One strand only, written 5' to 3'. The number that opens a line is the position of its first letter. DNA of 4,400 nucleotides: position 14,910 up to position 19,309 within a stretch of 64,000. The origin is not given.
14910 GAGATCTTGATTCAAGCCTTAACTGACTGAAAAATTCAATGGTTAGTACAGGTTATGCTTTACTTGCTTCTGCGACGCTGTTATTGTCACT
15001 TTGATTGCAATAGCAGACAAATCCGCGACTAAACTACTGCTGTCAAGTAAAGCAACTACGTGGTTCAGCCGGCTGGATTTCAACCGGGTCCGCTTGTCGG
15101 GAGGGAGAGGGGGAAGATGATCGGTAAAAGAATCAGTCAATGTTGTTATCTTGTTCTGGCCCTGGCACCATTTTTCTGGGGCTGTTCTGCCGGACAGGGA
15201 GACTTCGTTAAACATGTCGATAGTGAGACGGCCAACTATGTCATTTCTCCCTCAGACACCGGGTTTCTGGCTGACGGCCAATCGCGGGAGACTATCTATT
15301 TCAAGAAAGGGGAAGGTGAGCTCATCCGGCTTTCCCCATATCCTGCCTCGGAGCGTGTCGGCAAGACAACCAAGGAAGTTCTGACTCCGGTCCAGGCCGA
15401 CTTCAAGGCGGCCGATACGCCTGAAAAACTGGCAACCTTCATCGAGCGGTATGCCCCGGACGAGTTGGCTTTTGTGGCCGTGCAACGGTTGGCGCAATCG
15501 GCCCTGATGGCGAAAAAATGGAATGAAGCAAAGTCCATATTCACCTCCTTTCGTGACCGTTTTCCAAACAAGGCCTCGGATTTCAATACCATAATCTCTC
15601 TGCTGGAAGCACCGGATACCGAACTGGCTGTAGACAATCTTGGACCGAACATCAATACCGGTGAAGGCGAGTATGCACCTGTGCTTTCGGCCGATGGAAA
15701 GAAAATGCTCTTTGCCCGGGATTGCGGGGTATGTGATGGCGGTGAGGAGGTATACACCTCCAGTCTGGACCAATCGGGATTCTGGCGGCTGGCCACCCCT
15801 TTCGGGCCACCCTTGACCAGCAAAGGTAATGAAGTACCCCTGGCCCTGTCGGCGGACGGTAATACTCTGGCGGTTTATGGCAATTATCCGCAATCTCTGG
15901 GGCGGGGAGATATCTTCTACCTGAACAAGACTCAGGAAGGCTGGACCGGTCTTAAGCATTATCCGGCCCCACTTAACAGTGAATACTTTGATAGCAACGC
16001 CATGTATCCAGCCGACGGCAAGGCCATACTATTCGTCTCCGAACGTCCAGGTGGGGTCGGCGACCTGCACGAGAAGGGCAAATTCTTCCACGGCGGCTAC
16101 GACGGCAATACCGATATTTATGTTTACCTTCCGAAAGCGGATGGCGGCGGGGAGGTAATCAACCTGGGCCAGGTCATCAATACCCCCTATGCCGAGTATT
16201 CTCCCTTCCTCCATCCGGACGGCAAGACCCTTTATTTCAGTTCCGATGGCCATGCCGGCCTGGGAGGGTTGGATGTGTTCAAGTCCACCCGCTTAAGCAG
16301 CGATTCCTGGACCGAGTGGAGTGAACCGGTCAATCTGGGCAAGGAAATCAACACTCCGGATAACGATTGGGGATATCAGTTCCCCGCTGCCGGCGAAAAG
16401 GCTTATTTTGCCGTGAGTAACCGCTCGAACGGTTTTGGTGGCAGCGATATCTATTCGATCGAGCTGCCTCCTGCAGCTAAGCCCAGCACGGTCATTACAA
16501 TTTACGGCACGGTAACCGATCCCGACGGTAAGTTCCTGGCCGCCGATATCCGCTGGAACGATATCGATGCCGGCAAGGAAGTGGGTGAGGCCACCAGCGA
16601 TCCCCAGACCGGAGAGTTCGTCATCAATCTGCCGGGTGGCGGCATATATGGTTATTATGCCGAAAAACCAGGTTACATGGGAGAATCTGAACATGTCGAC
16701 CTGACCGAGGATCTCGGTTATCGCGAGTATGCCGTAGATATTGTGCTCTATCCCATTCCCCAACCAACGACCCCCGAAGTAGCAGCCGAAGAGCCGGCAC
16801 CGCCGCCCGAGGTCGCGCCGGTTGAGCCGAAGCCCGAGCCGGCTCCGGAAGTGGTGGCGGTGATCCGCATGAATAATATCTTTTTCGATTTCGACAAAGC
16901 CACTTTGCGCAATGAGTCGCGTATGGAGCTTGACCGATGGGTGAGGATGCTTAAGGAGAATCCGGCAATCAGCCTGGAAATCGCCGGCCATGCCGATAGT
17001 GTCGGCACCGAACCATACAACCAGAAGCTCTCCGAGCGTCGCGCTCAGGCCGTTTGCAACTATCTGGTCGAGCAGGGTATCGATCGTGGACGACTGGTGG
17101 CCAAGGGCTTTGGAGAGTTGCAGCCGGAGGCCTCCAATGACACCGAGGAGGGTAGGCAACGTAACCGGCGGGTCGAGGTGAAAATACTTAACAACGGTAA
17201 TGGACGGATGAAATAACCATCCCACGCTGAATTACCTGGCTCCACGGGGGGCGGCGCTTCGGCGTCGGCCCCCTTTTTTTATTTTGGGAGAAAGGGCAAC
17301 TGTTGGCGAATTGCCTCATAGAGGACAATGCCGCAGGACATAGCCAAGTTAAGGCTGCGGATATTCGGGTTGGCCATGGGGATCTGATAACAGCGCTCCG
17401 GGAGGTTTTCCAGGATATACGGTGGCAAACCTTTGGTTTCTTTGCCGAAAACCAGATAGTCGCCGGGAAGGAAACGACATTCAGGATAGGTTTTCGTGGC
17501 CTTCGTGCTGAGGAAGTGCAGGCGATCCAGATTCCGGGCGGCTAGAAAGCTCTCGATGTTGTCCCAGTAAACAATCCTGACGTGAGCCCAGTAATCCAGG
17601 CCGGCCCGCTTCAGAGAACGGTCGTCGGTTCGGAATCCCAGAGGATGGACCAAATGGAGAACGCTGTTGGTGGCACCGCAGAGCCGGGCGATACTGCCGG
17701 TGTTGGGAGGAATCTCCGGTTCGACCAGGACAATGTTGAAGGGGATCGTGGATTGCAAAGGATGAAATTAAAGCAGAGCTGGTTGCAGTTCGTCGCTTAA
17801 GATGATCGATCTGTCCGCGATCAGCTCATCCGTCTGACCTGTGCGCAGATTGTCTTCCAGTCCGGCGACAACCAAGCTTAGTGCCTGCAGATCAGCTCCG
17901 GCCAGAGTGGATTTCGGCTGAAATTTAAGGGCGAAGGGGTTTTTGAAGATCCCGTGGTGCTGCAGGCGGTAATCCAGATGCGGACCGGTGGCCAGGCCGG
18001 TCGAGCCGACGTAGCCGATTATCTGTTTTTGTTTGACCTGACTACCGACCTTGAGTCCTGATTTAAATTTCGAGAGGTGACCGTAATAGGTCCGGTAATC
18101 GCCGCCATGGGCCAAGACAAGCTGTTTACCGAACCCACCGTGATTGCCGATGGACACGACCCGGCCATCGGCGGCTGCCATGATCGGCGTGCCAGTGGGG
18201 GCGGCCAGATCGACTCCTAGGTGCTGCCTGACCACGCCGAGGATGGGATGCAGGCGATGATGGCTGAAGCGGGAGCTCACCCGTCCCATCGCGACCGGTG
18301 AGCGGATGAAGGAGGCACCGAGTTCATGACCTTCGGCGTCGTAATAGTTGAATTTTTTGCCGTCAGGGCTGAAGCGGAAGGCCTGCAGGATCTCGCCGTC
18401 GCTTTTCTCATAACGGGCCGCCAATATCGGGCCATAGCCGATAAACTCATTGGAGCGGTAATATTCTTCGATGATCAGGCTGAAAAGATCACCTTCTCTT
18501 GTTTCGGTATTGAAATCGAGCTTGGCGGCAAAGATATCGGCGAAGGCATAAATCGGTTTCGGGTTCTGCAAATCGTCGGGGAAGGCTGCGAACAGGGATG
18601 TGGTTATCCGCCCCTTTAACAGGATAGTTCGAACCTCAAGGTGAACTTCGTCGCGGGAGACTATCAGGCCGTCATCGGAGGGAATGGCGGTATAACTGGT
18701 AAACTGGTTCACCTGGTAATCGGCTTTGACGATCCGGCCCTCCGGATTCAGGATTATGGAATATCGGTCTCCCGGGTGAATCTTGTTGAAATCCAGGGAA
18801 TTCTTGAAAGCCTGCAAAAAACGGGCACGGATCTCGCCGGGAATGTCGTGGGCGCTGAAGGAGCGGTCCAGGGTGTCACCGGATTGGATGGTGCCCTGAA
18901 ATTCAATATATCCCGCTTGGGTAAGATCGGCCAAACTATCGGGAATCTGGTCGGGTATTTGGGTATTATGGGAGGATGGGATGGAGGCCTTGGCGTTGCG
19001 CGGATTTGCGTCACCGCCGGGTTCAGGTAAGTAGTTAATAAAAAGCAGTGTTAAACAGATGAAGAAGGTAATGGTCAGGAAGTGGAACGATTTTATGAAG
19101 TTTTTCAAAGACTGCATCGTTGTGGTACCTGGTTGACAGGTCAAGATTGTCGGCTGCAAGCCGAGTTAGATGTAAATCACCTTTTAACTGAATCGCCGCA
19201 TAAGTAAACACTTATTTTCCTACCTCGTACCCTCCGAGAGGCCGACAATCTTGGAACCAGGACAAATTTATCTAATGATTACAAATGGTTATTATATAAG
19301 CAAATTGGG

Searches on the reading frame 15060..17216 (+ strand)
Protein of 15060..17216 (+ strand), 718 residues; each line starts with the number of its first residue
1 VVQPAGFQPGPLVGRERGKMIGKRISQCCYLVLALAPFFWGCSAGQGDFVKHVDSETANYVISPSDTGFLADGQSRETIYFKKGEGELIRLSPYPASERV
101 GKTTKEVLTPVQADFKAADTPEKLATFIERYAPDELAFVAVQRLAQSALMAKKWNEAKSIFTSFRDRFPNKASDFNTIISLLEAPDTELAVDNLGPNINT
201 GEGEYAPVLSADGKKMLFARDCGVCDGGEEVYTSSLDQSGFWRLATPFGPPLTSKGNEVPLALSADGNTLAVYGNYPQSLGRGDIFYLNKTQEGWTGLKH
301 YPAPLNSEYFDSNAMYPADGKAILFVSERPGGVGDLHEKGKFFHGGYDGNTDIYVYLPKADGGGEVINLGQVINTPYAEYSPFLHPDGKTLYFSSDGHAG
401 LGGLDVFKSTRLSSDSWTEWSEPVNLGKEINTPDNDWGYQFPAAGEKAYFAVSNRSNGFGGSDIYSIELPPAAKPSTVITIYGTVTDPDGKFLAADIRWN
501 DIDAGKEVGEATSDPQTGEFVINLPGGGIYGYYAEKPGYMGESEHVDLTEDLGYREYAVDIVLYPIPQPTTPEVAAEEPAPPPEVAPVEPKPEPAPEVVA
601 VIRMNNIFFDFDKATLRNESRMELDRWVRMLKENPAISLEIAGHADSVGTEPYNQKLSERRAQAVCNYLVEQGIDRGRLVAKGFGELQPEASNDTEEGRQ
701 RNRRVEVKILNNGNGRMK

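Call 30: search_protein_families(library=pfam, proteins=[window:15060-17216:+], max_evalue=0.0001)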
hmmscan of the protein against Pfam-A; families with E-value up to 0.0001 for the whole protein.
window:15060-17216:+ (718 aa): 3 families
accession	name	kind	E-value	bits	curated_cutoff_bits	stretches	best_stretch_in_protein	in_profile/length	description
PF00691.25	OmpA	-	2.1e-24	86.1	27.2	1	608-703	1-98/98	OmpA family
PF07676.18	PD40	-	3.4e-23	81.4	20.9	1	369-407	1-37/38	WD40-like Beta Propeller Repeat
PF05359.17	DUF748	-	3.6e-05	22.5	50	0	604-647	878-921/1037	Domain of Unknown Function (DUF748)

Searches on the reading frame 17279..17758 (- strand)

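Call 30: search_protein_families(library=pfam, proteins=[window:17279-17758:-], max_evalue=0.0001)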
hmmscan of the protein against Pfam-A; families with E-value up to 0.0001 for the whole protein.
window:17279-17758:- (159 aa): 1 family
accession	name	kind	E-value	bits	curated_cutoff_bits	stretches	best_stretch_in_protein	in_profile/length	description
PF00588.24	SpoU_methylase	-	5.4e-30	104.8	29.7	1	7-147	2-142/142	SpoU rRNA Methylase family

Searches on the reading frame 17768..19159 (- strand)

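Call 30: search_protein_families(library=pfam, proteins=[window:17768-19159:-], max_evalue=0.0001)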
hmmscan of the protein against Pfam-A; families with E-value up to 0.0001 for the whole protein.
window:17768-19159:- (463 aa): 2 families
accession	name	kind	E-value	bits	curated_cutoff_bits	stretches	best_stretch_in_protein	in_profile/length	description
PF01551.29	Peptidase_M23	-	3.8e-29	101.2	28.7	1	312-407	2-95/96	Peptidase family M23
PF19425.4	Csd3_N2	-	1.4e-05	25.4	27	0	181-299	9-121/122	Csd3 second domain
